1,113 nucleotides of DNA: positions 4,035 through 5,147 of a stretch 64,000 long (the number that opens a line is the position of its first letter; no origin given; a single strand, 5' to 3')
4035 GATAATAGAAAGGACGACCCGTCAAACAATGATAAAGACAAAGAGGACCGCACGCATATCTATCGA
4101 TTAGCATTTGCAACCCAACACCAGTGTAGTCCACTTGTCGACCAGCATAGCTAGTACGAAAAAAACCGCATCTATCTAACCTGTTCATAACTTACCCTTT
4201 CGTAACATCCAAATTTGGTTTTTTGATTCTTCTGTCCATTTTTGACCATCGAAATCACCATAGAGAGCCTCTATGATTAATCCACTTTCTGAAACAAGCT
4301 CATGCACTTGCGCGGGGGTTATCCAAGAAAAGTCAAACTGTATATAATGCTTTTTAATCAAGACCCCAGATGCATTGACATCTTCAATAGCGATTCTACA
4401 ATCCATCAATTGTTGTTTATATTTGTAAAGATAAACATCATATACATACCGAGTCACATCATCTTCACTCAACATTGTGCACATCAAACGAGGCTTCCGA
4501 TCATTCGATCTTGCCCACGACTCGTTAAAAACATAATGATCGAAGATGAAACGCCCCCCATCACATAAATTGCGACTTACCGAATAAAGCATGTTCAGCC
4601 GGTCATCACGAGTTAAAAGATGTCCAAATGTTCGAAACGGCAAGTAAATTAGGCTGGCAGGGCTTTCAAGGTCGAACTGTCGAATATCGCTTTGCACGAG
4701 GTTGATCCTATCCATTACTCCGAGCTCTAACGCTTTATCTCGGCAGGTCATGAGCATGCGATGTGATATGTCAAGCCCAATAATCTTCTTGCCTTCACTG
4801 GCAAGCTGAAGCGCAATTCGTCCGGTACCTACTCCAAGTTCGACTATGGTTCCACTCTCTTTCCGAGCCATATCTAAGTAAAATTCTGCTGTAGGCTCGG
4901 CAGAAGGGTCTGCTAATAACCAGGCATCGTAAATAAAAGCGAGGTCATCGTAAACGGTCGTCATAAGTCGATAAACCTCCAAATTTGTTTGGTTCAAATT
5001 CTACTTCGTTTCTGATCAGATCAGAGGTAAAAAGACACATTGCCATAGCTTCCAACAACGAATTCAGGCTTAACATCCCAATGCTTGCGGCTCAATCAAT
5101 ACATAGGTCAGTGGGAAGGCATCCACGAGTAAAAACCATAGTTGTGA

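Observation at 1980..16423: Thirteen-gene, translationally coupled, ACP-centred biosynthetic operon without NRPS/PKS megasynthases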

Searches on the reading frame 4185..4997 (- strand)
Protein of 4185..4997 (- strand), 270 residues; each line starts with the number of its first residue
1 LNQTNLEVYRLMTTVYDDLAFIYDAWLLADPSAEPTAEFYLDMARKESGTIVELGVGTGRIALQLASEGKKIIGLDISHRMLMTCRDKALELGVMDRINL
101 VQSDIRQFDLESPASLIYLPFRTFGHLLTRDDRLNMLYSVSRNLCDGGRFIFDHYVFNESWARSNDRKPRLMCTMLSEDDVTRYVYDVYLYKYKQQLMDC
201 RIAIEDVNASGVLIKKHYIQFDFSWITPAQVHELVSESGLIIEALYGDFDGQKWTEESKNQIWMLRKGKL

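Call 4: search_protein_families(library=pfam, proteins=[window:4185-4997:-])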
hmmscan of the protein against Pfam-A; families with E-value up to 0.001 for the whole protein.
window:4185-4997:- (270 aa): 6 families
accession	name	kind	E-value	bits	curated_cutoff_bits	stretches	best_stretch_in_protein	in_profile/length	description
PF13649.12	Methyltransf_25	-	1.7e-14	54.7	27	1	51-148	1-97/97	Methyltransferase domain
PF08241.18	Methyltransf_11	-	9.8e-10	39.4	21.2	1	53-152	2-95/95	Methyltransferase domain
PF13847.12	Methyltransf_31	-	2.1e-08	34.4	27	1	48-156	4-113/145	Methyltransferase domain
PF08242.18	Methyltransf_12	-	2.8e-07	31.6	30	1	52-150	1-98/98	Methyltransferase domain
PF01209.24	Ubie_methyltran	-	2.3e-06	27.5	20.1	1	43-151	43-150/233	ubiE/COQ5 methyltransferase family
PF01170.24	UPF0020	-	0.00055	20.1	22.3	1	68-113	75-121/197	RMKL-like, methyltransferase domain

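Call 6: search_protein_families(library=ncbifam, proteins=[window:4185-4997:-], max_evalue=0.01)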
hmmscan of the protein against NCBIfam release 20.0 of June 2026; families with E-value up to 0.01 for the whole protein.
window:4185-4997:- (270 aa): 42 families (the best 25 are shown)
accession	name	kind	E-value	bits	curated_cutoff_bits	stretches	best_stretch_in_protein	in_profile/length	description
NF041820.1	daptide_MTase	equivalog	2.7e-23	82.7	175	1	41-173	30-159/243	daptide-type RiPP biosynthesis methyltransferase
NF043040.1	corrin_prot_MT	hypoth_equivalog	1.6e-13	50.6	180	1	44-173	38-169/216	corrinoid protein-associated methyltransferase CpaM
TIGR02021.1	BchM-ChlM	equivalog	3e-08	33.3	158.9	1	49-109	56-116/218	magnesium protoporphyrin IX methyltransferase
TIGR00536.1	hemK_fam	subfamily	1.4e-07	30.9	115.5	1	44-105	110-174/286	HemK family protein methyltransferase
TIGR01934.1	MenG_MenH_UbiE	subfamily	6e-07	29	158.35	1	43-112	35-104/223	ubiquinone/menaquinone biosynthesis methyltransferase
TIGR03534.1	RF_mod_PrmC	equivalog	1.1e-06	28.3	199.1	1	40-106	80-148/253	peptide chain release factor N(5)-glutamine methyltransferase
NF008264.0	PRK11036.1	equivalog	1.2e-06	28.2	366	1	47-117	44-116/261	tRNA uridine 5-oxyacetic acid(34) methyltransferase CmoM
NF011529.0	PRK14968.1-3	equivalog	1.6e-06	27.7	162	1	43-105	30-91/198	putative methyltransferase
NF001244.0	PRK00216.1-5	equivalog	1.7e-06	27.5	216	1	44-112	45-116/236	bifunctional demethylmenaquinone methyltransferase/2-methoxy-6-polyprenyl-1,4-benzoquinol methylase UbiE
TIGR00537.1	hemK_rel_arch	hypoth_equivalog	2.3e-06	27.4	87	1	44-117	16-86/179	HemK2/MTQ2 family protein methyltransferase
NF045882.1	PLipidMtase_Leg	equivalog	5.8e-06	26.2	390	1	14-106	8-100/207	phospholipid N-methyltransferase PmtA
NF045649.1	2X_seleno_MduS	exception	1.2e-05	24.5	380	1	40-107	33-101/338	methyltransferase domain-containing selenoprotein MduS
NF040850.1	Trm14_Thcoccales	equivalog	1.2e-05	24.4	480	1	39-108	209-280/365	tRNA (guanine(6)-N2)-methyltransferase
TIGR00755.1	ksgA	equivalog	2.3e-05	23.9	171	1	45-115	27-94/256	16S rRNA (adenine(1518)-N(6)/adenine(1519)-N(6))-dimethyltransferase RsmA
NF041081.1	prot_lys_mtase_Arch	equivalog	3.5e-05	23.9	200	1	44-119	5-82/142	protein-lysine N-methyltransferase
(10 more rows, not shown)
